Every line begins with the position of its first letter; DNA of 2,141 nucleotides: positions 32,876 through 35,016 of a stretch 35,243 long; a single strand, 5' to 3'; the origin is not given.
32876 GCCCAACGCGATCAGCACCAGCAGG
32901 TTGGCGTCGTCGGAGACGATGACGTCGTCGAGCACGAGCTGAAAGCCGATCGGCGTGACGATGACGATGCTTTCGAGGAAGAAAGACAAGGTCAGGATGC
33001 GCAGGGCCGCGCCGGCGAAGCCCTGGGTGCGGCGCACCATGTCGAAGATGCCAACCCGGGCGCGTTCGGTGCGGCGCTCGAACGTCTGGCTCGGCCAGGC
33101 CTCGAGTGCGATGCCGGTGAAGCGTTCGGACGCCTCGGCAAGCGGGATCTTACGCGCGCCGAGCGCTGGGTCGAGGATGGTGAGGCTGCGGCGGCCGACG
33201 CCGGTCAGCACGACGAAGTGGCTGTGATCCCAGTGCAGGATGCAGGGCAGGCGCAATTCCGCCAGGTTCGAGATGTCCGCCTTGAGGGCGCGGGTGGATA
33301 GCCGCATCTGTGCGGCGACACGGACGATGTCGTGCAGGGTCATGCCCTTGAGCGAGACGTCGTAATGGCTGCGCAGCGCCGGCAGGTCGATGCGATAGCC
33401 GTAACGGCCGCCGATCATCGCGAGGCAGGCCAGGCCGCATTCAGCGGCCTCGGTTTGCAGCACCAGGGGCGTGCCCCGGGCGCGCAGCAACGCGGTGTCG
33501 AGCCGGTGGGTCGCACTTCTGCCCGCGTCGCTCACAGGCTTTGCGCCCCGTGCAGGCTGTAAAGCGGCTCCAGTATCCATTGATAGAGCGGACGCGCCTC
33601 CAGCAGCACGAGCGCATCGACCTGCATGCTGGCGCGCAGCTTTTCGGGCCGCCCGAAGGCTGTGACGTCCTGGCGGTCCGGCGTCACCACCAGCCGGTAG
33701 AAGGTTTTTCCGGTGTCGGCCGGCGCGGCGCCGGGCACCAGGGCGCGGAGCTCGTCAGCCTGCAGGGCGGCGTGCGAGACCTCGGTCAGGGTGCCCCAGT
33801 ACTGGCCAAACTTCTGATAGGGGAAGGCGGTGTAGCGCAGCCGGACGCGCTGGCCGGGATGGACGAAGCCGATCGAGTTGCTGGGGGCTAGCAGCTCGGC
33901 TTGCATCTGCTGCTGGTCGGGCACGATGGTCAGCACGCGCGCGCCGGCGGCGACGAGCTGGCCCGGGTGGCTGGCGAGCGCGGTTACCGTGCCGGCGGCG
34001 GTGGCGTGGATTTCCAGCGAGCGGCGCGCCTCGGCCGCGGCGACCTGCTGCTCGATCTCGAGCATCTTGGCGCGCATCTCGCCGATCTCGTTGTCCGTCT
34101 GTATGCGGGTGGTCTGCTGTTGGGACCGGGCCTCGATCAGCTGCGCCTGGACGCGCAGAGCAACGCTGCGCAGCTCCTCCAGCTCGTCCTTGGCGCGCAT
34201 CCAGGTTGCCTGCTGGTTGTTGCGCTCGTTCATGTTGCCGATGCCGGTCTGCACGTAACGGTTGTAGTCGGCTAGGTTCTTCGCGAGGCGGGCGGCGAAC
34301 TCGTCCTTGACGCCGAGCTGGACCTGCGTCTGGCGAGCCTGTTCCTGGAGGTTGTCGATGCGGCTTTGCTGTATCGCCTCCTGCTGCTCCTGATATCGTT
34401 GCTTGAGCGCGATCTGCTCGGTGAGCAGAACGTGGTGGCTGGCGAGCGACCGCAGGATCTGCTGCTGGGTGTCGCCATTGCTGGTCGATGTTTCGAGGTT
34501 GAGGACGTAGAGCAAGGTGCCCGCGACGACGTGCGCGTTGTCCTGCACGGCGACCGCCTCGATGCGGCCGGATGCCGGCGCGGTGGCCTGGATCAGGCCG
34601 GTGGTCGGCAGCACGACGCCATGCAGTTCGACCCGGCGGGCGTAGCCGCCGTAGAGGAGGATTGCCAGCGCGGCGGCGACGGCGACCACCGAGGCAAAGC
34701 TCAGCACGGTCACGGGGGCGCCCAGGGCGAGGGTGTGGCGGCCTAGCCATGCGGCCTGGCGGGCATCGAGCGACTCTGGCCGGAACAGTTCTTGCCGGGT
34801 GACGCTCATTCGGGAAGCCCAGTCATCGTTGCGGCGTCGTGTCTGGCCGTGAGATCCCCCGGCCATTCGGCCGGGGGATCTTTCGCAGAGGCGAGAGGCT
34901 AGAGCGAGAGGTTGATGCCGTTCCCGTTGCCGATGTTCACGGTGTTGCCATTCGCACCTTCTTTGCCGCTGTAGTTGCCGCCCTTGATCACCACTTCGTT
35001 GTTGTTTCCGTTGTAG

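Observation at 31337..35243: Complete double-glycine peptide production/export locus (class II microcin type) in a high-GC alphaproteobacterium-like genome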

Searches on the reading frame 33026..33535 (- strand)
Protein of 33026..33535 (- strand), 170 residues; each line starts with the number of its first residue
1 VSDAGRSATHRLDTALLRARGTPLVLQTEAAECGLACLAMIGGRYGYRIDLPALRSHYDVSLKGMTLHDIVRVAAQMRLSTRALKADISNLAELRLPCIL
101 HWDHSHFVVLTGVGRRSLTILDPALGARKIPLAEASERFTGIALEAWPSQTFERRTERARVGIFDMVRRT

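Call 33: search_solved_structures(query=window:33026-33535:-, show_alignments=4, max_evalue=0.00001)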
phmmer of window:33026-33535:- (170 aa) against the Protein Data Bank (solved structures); distinct sequences matched with E-value up to 0.00001: 12.
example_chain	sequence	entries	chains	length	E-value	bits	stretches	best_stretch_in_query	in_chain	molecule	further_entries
6mpz_A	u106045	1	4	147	1.7e-19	73.8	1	21-150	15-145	Double Glycine Motif Protease domain from AMS/PCAT Transporter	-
8hf4_A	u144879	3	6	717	2.5e-13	53.7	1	27-158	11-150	Transport/processing ATP-binding protein ComA | Competence factor transporting ATP-binding protein/permease ComA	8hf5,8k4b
8hf7_A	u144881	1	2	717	2.5e-13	53.7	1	27-158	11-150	Competence factor transporting ATP-binding protein/permease ComA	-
8hf6_A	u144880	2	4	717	2.6e-13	53.7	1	27-158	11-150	Competence factor transporting ATP-binding protein/permease ComA | Transport/processing ATP-binding protein ComA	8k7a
8vp3_A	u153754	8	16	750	8.9e-11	45.4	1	25-154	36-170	ABC-type bacteriocin transporter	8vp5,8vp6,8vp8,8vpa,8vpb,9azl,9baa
4ry2_A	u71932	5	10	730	8.9e-11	45.4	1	25-154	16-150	ABC-type bacteriocin transporter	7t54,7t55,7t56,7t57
4s0f_A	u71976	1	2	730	8.9e-11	45.4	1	25-154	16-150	ABC-type bacteriocin transporter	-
7n87_A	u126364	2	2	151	9.2e-11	45.4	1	25-153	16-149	ABC-type bacteriocin transporter | Peptidase C39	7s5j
6v9z_A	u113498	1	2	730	1.6e-09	41.3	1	25-154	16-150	ABC-type bacteriocin transporter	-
3k8u_A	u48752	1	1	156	5.5e-08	36.4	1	22-152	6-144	Putative ABC transporter, ATP-binding protein ComA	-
8vp9_A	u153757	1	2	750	8.4e-08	35.8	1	25-154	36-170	ABC-type bacteriocin transporter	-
5xe8_A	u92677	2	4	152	9.6e-08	35.6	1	24-152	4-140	Putative ABC transporter, ATP-binding protein ComA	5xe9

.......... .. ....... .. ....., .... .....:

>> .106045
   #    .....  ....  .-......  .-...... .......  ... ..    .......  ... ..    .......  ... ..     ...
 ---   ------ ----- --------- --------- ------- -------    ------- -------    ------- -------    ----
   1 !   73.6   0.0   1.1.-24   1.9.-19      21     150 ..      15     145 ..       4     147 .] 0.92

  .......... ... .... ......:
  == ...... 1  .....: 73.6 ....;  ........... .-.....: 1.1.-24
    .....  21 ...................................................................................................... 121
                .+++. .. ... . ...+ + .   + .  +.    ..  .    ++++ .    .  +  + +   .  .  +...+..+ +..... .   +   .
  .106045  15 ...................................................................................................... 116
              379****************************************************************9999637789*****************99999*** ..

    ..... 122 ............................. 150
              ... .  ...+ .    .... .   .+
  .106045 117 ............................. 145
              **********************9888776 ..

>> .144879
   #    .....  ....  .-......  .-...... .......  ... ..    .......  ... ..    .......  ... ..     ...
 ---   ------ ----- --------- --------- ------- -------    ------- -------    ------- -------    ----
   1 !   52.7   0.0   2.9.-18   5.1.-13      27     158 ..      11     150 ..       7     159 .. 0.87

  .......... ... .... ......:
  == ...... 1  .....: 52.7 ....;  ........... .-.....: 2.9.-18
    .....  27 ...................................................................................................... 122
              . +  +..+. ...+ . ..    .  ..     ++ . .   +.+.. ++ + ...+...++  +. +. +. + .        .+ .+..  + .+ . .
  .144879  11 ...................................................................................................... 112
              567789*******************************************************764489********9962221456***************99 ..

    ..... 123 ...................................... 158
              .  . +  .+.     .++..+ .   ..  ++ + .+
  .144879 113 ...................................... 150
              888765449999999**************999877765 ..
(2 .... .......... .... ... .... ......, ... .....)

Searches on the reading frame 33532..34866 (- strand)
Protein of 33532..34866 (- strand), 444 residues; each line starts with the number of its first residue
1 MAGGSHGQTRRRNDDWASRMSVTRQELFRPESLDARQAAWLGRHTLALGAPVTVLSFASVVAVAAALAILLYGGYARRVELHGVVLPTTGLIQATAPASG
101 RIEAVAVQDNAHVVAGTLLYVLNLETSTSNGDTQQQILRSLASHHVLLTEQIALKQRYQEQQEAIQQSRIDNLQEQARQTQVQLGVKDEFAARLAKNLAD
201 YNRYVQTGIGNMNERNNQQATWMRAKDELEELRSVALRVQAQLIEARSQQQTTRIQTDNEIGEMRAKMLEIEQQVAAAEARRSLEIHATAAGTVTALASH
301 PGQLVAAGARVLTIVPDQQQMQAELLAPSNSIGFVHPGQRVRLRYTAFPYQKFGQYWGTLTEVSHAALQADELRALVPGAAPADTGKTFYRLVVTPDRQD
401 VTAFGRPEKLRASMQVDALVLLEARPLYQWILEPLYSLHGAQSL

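Call 4: search_protein_families(library=pfam, proteins=[window:33532-34866:-], max_evalue=1)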
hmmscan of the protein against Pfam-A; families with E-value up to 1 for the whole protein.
window:33532-34866:- (444 aa): 7 families
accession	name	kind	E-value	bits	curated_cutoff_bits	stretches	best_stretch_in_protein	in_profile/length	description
PF13437.12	HlyD_3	-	4.6e-12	47.1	22.2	1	286-370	2-83/106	HlyD family secretion protein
PF16576.10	HlyD_D23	-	8.5e-09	35.4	30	1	221-353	40-177/214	Barrel-sandwich domain of CusB or HlyD membrane-fusion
PF13533.13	Biotin_lipoyl_2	-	2e-06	27.9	29.8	1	96-123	5-32/32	Biotin-lipoyl like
PF00364.28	Biotin_lipoyl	-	0.00028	21.1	22.1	1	95-121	46-72/73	Biotin-requiring enzyme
PF13375.12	RnfC_N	-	0.016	15.7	25.6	1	272-318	55-100/101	RnfC Barrel sandwich hybrid domain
PF09128.16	RGS-like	-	0.027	14.7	27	1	140-253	55-169/191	Regulator of G protein signalling-like domain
PF07851.19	TMEM120A-B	-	0.26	11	29.8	1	132-235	30-127/324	TMEM120A/B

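Call 5: search_protein_families(library=ncbifam, proteins=[window:33532-34866:-], max_evalue=1)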
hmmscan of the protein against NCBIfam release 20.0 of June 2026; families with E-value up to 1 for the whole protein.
window:33532-34866:- (444 aa): 8 families
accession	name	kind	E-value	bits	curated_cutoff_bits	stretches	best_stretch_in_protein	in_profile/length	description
TIGR01843.1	type_I_hlyD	subfamily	7.5e-27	94.3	208.65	1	155-436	144-412/422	HlyD family type I secretion periplasmic adaptor subunit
TIGR03794.1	NHLM_micro_HlyD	equivalog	2.1e-17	63.2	156.2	1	57-367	26-340/421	NHLP bacteriocin system secretion protein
TIGR00998.1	8a0101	subfamily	4.2e-10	39.1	390.8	1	86-367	37-285/334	EmrA/EmrK family multidrug efflux transporter periplasmic adaptor subunit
TIGR01730.1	RND_mfp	subfamily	1.1e-06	27.8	94.9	1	216-366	67-213/322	efflux RND transporter periplasmic adaptor subunit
NF007785.0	PRK10476.1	equivalog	5e-06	25.6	376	2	90-181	47-137/347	multidrug transporter subunit MdtN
NF005457.0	PRK07051.1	equivalog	0.03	14.5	87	0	94-122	50-78/80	acetyl-CoA carboxylase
NF005117.0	PRK06549.1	equivalog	0.042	14.5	159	1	284-314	99-129/130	acetyl-CoA carboxylase biotin carboxyl carrier protein subunit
TIGR01945.1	rnfC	subfamily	0.1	11.1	245.95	1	268-323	46-108/435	RnfABCDGE type electron transport complex subunit C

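Call 17: find_related_loci(query=window:33535-34809:-, collection=genome_contigs, flank=10000)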
Query window:33535-34809:- (425 aa) in genome_contigs; peptide patterns used: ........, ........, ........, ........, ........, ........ (x = any residue, [..] = any of these).
174 stretches matched a pattern; 17 encode a relative of the query (tblastn E <= 1e-3); 17 distinct loci.
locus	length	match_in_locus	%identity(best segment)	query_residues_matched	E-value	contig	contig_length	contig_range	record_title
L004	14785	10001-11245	38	8-422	4e-83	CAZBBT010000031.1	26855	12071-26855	MAG TPA_asm: uncultured Mesorhizobium sp. isolate SRP263527_co2_171 genome assembly, contig: NODE_1376_length_26855_cov_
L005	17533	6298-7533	38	8-422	9e-82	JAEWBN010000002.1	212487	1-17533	MAG: Proteobacteria bacterium isolate OH_PBB_252 k127_1606585, whole genome shotgun sequence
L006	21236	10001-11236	37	8-422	3e-81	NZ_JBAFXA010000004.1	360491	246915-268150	Pelagibacterium mangrovi strain WS-203 NODE_4_length_360491_cov_168.086381, whole genome shotgun sequence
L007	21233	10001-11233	38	8-419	4e-81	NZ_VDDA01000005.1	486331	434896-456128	Methylobacterium terricola strain 17Sr1-39 contig5, whole genome shotgun sequence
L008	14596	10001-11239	36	8-421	5e-80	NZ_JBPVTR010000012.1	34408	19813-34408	Pseudochrobactrum sp. HB0163 k141_43, whole genome shotgun sequence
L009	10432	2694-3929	37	8-422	1e-75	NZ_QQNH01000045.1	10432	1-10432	Pelagibacterium lacus strain XYN52 contig45, whole genome shotgun sequence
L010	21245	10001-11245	36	8-422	5e-75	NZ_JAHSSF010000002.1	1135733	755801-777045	Nitratireductor rhodophyticola strain L1-7-SE L1-7-SE_2, whole genome shotgun sequence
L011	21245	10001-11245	35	8-421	2e-74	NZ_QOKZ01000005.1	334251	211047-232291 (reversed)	Paracoccus alkanivorans strain 4-2 Scaffold5, whole genome shotgun sequence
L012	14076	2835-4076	35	8-421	3e-74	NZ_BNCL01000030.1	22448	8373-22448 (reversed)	Paracoccus aerius strain KCTC 42845 sequence030, whole genome shotgun sequence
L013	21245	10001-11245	37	8-422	1e-72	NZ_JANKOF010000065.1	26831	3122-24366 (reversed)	Nitratireductor sp. ZSWI3 ZSWI3.00065, whole genome shotgun sequence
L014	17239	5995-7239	36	8-422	2e-75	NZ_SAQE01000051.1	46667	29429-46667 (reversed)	MAG: Mesorhizobium sp. isolate N.Ca.IN.012.14.1 NODE_51_length_46667_cov_14.530486, whole genome shotgun sequence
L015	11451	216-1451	31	8-420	2e-42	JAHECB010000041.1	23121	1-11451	MAG: Betaproteobacteria bacterium isolate Ww159 NODE_3954_length_23121_cov_3.076739, whole genome shotgun sequence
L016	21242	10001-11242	34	8-421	1e-71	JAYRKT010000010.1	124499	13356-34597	MAG: Rhodobacter sp. isolate XM2_XAASGE1bin.22 NODE_205_length_124499_cov_2.286801, whole genome shotgun sequence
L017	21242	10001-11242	36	8-424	9e-75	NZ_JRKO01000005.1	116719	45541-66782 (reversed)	Paracoccus versutus strain DSM 582 Contig_5, whole genome shotgun sequence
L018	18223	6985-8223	29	8-418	3e-35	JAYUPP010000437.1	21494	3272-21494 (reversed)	MAG: Betaproteobacteria bacterium isolate GL109_DN_metabat_10_sub GL109_DN_metabat_10_sub_436, whole genome shotgun sequ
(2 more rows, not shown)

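Call 56: find_related_loci(query=A3, collection=metagenome_contigs, flank=6000)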
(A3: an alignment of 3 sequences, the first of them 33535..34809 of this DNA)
Query A3 (425 aa) in metagenome_contigs; peptide patterns used: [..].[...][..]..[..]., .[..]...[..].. (x = any residue, [..] = any of these).
436 stretches matched a pattern; 148 encode a relative of the query (tblastn E <= 1e-3); the best 80 are kept; 80 distinct loci.
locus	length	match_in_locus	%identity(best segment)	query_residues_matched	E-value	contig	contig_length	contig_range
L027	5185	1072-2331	59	2-421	8e-171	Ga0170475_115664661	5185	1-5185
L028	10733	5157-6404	58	6-421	1e-164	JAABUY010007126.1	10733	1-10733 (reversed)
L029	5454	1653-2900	58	6-421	3e-167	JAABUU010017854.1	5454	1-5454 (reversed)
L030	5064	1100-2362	57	1-421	4e-164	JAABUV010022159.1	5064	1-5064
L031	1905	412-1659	57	6-421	5e-171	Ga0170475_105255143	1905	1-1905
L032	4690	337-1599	58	1-421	2e-159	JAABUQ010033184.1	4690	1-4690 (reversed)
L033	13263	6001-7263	56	1-421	2e-155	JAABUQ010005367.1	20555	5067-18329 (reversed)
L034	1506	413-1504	57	1-364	2e-146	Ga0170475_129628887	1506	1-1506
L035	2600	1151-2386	47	8-419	1e-123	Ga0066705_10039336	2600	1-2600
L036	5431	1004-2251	46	4-419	5e-117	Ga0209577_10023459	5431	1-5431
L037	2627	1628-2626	55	1-333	7e-122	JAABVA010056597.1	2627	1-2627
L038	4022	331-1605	46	1-421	8e-118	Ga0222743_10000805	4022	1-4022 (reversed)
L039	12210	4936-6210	46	1-421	7e-116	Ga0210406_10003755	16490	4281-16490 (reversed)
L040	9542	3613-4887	46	1-421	7e-116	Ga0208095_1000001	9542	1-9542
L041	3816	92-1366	46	1-421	5e-118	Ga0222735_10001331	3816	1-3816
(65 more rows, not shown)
